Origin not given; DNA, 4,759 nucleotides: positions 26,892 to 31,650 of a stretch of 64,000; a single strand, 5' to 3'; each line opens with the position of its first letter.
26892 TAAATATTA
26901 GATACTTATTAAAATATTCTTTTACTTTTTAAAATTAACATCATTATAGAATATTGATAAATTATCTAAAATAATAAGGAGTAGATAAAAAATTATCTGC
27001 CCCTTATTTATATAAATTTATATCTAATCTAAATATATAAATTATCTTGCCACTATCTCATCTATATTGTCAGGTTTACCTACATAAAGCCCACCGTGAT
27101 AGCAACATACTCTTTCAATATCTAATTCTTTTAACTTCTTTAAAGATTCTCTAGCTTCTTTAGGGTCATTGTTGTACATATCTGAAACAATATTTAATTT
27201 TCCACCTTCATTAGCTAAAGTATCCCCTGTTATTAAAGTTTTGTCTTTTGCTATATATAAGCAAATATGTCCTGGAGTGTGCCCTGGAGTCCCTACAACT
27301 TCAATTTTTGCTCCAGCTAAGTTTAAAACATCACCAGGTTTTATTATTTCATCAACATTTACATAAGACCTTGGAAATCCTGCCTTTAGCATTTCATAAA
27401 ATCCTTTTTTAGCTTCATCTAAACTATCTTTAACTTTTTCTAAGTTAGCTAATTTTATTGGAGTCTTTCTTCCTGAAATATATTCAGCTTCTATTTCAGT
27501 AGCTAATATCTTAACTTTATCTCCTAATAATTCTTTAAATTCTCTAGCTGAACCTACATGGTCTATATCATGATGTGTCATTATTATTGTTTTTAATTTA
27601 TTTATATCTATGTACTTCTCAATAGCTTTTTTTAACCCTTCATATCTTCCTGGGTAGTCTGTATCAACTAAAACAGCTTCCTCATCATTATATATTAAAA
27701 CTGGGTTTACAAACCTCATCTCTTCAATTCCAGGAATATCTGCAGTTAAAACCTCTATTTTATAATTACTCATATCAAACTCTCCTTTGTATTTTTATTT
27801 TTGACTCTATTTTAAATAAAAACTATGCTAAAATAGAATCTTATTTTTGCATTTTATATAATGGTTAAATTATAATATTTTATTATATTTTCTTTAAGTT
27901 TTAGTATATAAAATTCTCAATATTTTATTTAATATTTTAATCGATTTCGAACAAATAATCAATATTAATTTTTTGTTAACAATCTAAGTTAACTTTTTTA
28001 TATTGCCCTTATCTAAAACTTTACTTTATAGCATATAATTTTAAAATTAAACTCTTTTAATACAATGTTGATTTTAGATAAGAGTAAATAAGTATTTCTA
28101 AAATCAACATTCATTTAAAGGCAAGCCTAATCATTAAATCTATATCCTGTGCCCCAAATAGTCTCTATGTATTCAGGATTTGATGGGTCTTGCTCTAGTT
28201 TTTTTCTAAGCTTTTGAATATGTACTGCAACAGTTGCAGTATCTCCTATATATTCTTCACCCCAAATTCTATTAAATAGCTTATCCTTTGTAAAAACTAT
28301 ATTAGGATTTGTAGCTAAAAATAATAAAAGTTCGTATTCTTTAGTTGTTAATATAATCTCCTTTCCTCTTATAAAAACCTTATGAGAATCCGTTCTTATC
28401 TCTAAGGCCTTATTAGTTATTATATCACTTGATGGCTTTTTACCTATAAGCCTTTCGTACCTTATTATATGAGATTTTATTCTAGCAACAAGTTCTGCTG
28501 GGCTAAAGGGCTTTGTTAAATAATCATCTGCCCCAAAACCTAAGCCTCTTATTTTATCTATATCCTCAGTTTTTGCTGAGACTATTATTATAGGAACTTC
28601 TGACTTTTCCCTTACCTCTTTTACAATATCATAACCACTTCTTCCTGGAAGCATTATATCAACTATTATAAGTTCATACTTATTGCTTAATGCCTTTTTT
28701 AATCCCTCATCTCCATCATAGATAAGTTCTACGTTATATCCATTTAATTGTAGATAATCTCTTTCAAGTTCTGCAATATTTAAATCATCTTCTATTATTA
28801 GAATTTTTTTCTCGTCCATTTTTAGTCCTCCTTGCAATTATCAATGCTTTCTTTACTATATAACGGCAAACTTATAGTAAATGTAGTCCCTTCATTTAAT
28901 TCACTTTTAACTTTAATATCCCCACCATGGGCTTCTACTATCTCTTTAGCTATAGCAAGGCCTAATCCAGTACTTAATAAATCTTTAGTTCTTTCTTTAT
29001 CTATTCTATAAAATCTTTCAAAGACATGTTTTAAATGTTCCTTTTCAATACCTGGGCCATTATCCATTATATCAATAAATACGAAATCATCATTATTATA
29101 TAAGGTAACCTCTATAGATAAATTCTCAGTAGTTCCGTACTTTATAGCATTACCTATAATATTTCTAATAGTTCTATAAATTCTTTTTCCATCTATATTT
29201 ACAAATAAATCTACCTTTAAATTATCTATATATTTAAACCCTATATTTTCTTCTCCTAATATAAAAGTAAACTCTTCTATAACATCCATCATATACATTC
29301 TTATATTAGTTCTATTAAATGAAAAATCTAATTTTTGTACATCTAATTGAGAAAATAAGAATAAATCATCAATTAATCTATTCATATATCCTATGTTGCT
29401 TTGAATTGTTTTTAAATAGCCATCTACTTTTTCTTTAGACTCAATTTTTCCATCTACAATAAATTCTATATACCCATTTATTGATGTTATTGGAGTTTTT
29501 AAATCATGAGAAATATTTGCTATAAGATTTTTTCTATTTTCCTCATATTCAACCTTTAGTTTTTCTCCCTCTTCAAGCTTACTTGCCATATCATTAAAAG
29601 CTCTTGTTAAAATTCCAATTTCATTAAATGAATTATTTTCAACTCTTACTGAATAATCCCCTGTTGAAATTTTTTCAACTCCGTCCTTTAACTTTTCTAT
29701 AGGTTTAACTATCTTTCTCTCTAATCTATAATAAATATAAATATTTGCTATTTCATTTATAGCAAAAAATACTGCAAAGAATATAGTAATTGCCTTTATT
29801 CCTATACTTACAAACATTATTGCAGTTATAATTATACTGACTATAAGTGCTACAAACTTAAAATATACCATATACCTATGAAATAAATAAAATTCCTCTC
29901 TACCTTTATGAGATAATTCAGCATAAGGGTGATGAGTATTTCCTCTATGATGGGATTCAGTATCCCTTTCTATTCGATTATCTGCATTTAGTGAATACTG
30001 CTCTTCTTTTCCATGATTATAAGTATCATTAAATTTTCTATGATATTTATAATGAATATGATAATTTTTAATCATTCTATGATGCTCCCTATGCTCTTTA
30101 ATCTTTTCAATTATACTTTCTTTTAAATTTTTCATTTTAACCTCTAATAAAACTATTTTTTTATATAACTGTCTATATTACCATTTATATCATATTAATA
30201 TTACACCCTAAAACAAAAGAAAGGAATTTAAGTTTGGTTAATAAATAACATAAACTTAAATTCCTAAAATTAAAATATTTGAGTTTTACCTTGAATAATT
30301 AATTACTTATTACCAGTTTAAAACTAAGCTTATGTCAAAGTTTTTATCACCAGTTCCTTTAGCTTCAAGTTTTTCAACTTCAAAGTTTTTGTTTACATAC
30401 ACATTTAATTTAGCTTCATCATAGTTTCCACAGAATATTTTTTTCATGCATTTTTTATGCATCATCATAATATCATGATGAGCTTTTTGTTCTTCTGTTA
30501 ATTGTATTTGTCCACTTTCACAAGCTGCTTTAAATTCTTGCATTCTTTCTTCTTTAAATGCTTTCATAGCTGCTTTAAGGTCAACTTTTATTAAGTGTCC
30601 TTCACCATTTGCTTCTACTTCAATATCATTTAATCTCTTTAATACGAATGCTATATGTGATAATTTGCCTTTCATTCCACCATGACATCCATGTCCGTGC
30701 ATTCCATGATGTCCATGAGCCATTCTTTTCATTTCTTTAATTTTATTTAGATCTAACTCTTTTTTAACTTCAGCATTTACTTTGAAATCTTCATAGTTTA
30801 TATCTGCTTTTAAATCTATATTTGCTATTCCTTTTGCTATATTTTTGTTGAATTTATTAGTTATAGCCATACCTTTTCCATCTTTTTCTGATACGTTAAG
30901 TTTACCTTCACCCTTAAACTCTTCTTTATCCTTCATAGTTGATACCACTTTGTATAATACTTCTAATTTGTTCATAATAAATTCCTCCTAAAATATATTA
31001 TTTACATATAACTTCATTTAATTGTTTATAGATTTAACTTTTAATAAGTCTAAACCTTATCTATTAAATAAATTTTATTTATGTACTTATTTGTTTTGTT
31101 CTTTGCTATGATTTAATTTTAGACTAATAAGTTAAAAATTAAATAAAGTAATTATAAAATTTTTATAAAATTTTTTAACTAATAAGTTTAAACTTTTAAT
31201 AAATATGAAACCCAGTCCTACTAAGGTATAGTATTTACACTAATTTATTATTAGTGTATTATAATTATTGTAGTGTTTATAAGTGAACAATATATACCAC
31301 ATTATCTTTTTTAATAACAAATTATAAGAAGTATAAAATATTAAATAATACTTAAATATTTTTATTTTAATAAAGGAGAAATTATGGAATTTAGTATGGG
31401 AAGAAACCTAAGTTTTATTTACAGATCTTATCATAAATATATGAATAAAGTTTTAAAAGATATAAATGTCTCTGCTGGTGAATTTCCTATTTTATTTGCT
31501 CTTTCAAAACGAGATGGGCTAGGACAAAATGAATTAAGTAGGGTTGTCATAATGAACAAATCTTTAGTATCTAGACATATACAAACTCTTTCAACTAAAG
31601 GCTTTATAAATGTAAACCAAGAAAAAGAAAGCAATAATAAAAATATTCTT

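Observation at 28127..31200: Two-component system whose kinase carries a His-rich cytoplasmic head, next to a separately transcribed His/Met/Cys-motif protein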

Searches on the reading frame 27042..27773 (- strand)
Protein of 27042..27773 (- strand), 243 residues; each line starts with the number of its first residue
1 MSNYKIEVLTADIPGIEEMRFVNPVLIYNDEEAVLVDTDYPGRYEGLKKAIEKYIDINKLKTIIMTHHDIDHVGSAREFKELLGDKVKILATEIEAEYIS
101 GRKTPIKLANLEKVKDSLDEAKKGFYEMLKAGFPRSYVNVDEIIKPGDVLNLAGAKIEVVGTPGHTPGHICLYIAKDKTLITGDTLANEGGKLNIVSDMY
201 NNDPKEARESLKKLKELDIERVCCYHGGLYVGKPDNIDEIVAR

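Call 3: search_protein_families(library=pfam, proteins=[window:27042-27773:-], max_evalue=0.1)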
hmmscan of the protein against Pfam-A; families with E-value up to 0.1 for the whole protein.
window:27042-27773:- (243 aa): 6 families
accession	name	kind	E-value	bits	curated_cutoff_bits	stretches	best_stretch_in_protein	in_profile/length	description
PF00753.33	Lactamase_B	-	2.1e-28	100.1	22.7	1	20-226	4-196/196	Metallo-beta-lactamase superfamily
PF19583.5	ODP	-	2.9e-15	57.1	27.2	1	22-190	3-141/194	ODP family beta lactamase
PF14597.12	Lactamase_B_5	-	0.00034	20.6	28.4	1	139-220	94-174/199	Metallo-beta-lactamase superfamily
PF12706.13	Lactamase_B_2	-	0.0027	17.8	27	1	53-101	24-72/200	Beta-lactamase superfamily domain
PF18237.6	Tk-SP_N-pro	-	0.01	16.2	26.5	1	44-88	7-50/67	Tk-SP N-propeptide domain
PF16661.11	Lactamase_B_6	-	0.07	12.9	27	1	27-92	2-72/193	Metallo-beta-lactamase superfamily domain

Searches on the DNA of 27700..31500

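Call 79: search_rna_families(source=window, start=27700, end=31500, threshold=evalue, max_evalue=1)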
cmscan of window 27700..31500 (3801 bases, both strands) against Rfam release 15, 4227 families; matches with E-value up to 1: 2.
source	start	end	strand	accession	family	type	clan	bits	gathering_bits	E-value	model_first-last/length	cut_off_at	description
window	30054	30077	-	RF04336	Plastid-petD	Intron;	-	22.7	65.5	0.17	15-38/47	no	Plastid-petD group II-D5 intron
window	28374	28453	-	RF00172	CAESAR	Cis-reg;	-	22.5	45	0.69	1-80/80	no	ctgf/hcs24 CAESAR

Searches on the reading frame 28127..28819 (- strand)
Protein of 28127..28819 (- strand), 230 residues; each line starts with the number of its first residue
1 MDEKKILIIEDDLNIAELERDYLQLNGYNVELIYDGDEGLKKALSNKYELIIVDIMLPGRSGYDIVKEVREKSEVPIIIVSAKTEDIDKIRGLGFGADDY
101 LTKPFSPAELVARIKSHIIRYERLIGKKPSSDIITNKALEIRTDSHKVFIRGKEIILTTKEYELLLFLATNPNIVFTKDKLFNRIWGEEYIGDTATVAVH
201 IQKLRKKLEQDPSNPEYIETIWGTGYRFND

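Call 3: search_protein_families(library=pfam, proteins=[window:28127-28819:-], max_evalue=0.1)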
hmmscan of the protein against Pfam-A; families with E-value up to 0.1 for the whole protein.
window:28127-28819:- (230 aa): 2 families
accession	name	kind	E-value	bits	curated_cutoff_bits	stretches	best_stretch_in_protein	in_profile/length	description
PF00486.34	Trans_reg_C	-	7.2e-29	100.1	26.2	1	152-228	1-77/77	Transcriptional regulatory protein, C terminal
PF00072.30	Response_reg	-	2.6e-27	95.6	30.2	1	6-115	1-111/111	Response regulator receiver domain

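Call 4: search_protein_families(library=ncbifam, proteins=[window:28127-28819:-], max_evalue=0.1)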
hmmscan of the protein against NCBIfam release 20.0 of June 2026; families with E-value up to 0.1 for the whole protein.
window:28127-28819:- (230 aa): 102 families (the best 25 are shown)
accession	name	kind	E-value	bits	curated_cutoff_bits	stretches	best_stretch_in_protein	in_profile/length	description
NF033117.2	vanR_ACDEGLN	exception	1.4e-67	227.6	350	1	6-227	1-224/226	VanR-ABDEGLN family response regulator transcription factor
NF033120.0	vanR_FM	exception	6.3e-65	219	460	1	1-229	1-230/231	vancomycin resistance response regulator transcription factor, VanR-F/VanR-M family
NF040534.1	resp_reg_YycF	equivalog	2e-63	213.8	340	1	4-228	1-227/231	response regulator YycF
NF040689.1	MtrAB_MtrA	equivalog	5.6e-63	212.2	300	1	6-227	1-217/219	MtrAB system response regulator MtrA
NF045944.1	ResRegRpaBCyano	equivalog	5.8e-58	196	330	1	7-229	1-228/229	response regulator transcription factor RpaB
TIGR02154.1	PhoB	equivalog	1.1e-57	194.9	296.2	1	3-229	2-226/226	phosphate regulon transcriptional regulator PhoB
NF000401.1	vanR-A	exception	1.5e-55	188.1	500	1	4-228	3-229/231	vancomycin resistance response regulator transcription factor VanR-A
NF007982.1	PRK10710.1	equivalog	3.1e-55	187.3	380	1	3-229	7-228/235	envelope stress response regulator BaeR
NF000403.1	vanR-C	exception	1.8e-54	184.8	480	1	4-227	3-228/231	vancomycin resistance response regulator transcription factor VanR-C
NF000404.1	vanR-D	exception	1.9e-53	181.4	500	1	4-228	3-230/232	vancomycin resistance response regulator transcription factor VanR-D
NF041209.1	resp_regPieR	equivalog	2.3e-53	181.2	450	1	5-229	2-228/231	two component system response regulator PieR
NF007005.1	PRK09468.1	equivalog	7.5e-53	179.4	331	1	3-228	3-231/237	osmolarity response regulator transcription factor OmpR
NF053854.1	RespRegPhoBBctds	equivalog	1.2e-52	178.5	270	1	6-229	1-225/225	two-component system response regulator PhoB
NF041733.1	resp_reg_CseB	equivalog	2.1e-52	177.8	350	1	5-229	2-227/228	two-component system response regulator CseB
TIGR01387.1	cztR_silR_copR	subfamily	2.8e-50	171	279.2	1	6-227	1-217/218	heavy metal response regulator transcription factor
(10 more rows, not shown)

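Call 74: search_solved_structures(query=window:28127-28819:-, max_evalue=1e-20)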
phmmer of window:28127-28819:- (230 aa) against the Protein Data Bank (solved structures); distinct sequences matched with E-value up to 1e-20: 54.
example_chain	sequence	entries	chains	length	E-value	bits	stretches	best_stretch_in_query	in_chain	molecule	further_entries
2gwr_A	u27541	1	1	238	1.1e-50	175.6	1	4-227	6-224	DNA-binding response regulator mtrA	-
2oqr_A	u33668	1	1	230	2.6e-50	174.3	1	5-228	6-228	Sensory transduction protein regX3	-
4b09_A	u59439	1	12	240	6e-41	143.7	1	4-228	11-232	TRANSCRIPTIONAL REGULATORY PROTEIN BAER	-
1kgs_A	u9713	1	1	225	5.9e-38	133.9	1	5-228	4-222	DNA BINDING RESPONSE REGULATOR D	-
9dvt_R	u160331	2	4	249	1.3e-37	132.8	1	4-227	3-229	DNA-binding dual master transcriptional regulator RpaA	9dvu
1ys6_A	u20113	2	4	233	2e-37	132.2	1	4-226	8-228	Transcriptional regulatory protein prrA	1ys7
1p2f_A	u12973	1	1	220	6.6e-37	130.5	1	5-229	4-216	Response Regulator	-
4kfc_A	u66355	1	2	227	1.6e-36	129.2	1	5-228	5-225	KDP operon transcriptional regulatory protein KdpE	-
4kny_A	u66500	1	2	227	3.1e-36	128.3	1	5-228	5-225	KDP operon transcriptional regulatory protein KdpE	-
6lgq_D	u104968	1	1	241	3.7e-36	128.1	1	5-228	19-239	DNA-binding response regulator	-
9ji3_J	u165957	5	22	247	3.4e-34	121.6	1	3-227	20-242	DNA-binding response regulator | Possible two component system response transcriptional positive regulator PhoP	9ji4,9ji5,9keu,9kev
3r0j_A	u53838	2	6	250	3.6e-34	121.6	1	3-227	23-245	POSSIBLE TWO COMPONENT SYSTEM RESPONSE TRANSCRIPTIONAL POSITIVE REGULATOR PHOP | Response regulator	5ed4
7e1b_A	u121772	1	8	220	9.3e-34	120.2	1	5-228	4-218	DNA-binding response regulator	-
6is1_A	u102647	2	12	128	3.8e-31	111.7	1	5-119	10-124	Response regulator ArlR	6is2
6is3_C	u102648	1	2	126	4.9e-31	111.3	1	5-118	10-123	Response regulator ArlR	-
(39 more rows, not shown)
